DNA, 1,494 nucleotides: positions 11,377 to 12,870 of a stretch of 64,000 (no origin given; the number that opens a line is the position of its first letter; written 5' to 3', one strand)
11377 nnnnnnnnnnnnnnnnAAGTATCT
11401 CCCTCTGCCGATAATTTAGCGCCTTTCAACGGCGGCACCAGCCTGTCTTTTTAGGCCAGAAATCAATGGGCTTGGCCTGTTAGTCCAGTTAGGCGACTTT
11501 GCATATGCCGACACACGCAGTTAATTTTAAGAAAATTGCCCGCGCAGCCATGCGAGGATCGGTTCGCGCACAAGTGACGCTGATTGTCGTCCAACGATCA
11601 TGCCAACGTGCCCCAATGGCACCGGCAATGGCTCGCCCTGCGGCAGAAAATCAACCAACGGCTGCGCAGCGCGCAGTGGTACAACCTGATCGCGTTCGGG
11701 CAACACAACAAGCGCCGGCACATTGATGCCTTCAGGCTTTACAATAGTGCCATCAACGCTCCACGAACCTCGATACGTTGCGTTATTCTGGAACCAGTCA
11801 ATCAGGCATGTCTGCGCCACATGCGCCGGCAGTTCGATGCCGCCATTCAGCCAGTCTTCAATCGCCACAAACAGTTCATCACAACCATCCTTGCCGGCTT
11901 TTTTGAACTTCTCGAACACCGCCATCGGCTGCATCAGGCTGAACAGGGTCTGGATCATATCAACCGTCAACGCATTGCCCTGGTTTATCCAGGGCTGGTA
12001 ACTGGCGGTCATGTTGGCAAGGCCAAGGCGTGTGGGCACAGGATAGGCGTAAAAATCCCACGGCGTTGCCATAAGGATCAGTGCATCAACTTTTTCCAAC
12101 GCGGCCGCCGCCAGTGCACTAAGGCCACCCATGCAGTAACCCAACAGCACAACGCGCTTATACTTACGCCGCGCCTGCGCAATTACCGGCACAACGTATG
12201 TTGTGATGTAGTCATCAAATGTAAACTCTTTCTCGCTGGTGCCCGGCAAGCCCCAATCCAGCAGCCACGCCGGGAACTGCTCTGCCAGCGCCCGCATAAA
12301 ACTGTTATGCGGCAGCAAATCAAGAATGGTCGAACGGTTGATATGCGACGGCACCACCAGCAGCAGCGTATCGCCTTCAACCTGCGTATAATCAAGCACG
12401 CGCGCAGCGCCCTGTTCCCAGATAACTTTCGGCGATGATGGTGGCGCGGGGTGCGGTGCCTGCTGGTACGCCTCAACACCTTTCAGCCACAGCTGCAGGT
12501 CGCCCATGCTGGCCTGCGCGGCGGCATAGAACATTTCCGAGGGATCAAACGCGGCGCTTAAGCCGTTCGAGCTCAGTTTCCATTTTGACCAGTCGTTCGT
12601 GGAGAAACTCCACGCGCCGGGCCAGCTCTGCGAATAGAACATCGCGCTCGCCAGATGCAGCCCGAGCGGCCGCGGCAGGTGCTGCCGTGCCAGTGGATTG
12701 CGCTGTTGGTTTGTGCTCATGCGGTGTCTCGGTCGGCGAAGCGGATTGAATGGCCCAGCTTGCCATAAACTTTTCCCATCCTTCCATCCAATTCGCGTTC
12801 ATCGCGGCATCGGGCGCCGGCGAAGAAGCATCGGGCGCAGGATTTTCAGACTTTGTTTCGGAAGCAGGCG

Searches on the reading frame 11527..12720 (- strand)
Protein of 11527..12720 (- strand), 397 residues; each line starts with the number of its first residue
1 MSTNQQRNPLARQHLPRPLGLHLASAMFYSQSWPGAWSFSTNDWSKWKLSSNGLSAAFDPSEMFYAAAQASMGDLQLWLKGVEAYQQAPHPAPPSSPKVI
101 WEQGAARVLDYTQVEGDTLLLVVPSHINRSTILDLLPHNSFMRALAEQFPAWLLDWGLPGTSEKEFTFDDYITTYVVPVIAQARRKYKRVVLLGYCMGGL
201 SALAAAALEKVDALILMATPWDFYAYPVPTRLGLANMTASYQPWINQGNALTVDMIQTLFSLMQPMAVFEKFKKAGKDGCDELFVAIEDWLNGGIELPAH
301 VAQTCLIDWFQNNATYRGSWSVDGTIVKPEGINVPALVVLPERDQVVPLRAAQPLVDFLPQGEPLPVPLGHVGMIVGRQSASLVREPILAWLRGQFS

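Call 3: search_protein_families(library=pfam, proteins=[window:11527-12720:-], max_evalue=1)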
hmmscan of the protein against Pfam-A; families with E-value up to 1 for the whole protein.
window:11527-12720:- (397 aa): 8 families
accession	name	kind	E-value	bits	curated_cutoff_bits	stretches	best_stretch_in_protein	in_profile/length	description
PF00561.26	Abhydrolase_1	-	1.3e-09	38.6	25.8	1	138-371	17-238/245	alpha/beta hydrolase fold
PF12697.13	Abhydrolase_6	-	1.2e-07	33.1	26.3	1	140-356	19-188/217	Alpha/beta hydrolase family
PF01738.24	DLH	-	0.00015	21.9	21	1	184-215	92-125/217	Dienelactone hydrolase family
PF12146.15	Hydrolase_4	-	0.00044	20.1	27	1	181-250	69-142/239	Serine aminopeptidase, S33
PF00756.26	Esterase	-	0.0013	19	22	1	167-207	93-134/251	Putative esterase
PF07167.19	PhaC_N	-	0.0026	17.9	23.7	1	98-143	123-171/173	Poly-beta-hydroxybutyrate polymerase (PhaC) N-terminus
PF07819.20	PGAP1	-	0.02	15.1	24.3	1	175-222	78-130/233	PGAP1-like alpha/beta domain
PF16073.10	SAT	-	0.21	11.6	22.8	1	188-218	100-133/239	Starter unit:ACP transacylase in aflatoxin biosynthesis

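Call 4: search_protein_families(library=ncbifam, proteins=[window:11527-12720:-], max_evalue=1)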
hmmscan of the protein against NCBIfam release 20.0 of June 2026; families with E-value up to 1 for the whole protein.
window:11527-12720:- (397 aa): 9 families
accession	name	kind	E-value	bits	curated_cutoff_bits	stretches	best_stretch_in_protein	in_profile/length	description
TIGR01836.1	PHA_synth_III_C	subfamily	8.3e-34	117.1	365.3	1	96-393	38-348/350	class III poly(R)-hydroxyalkanoic acid synthase subunit PhaC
TIGR01838.1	PHA_synth_I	subfamily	1.2e-18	66.9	622.65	1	96-353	164-435/532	class I poly(R)-hydroxyalkanoic acid synthase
TIGR01839.1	PHA_synth_II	subfamily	5.8e-08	31.3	855.4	1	120-204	218-304/560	class II poly(R)-hydroxyalkanoic acid synthase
TIGR01738.1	bioH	equivalog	1.3e-05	25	206.95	1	140-221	22-100/245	pimeloyl-ACP methyl ester esterase BioH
NF005898.0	PRK07868.1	equivalog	0.00075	17.3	925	1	131-384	81-350/994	acyl-CoA synthetase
TIGR02427.1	protocat_pcaD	equivalog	0.0017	17.8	255.85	1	185-219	76-112/251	3-oxoadipate enol-lactonase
NF006449.0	PRK08775.1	equivalog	0.0022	16.9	296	1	307-361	252-306/344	homoserine O-succinyltransferase MetX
NF051488.1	bifunc_PcaDC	exception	0.0035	16.5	390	0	330-371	190-232/375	bifunctional 3-oxoadipate enol-lactonase/4-carboxymuconolactone decarboxylase PcaDC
TIGR03695.1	menH_SHCHC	equivalog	0.046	13.1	208.55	1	143-216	23-101/252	2-succinyl-6-hydroxy-2,4-cyclohexadiene-1-carboxylate synthase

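Call 31: find_related_loci(query=window:11527-12720:-, collection=genome_contigs, flank=10000)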
Query window:11527-12720:- (397 aa) in genome_contigs; peptide patterns used: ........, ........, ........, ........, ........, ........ (x = any residue, [..] = any of these).
78 stretches matched a pattern; 2 encode a relative of the query (tblastn E <= 1e-3); 2 distinct loci.
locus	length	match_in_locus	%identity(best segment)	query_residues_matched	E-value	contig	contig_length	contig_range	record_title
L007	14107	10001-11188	37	16-392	4e-71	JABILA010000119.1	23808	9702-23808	MAG: Alphaproteobacteria bacterium isolate SI054_bin61 k141_184539, whole genome shotgun sequence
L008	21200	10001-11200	35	16-396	8e-70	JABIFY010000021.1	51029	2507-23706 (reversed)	MAG: Alphaproteobacteria bacterium isolate SI053_bin31 k141_174723, whole genome shotgun sequence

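Call 59: find_related_loci(query=window:11527-12720:-, collection=metagenome_contigs, flank=8000)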
Query window:11527-12720:- (397 aa) in metagenome_contigs; peptide patterns used: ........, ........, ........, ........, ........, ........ (x = any residue, [..] = any of these).
342 stretches matched a pattern; 2 encode a relative of the query (tblastn E <= 1e-3); 2 distinct loci.
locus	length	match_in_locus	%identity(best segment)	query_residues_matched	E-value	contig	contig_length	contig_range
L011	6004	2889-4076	37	16-392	2e-71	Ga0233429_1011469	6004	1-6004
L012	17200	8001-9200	35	16-396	5e-70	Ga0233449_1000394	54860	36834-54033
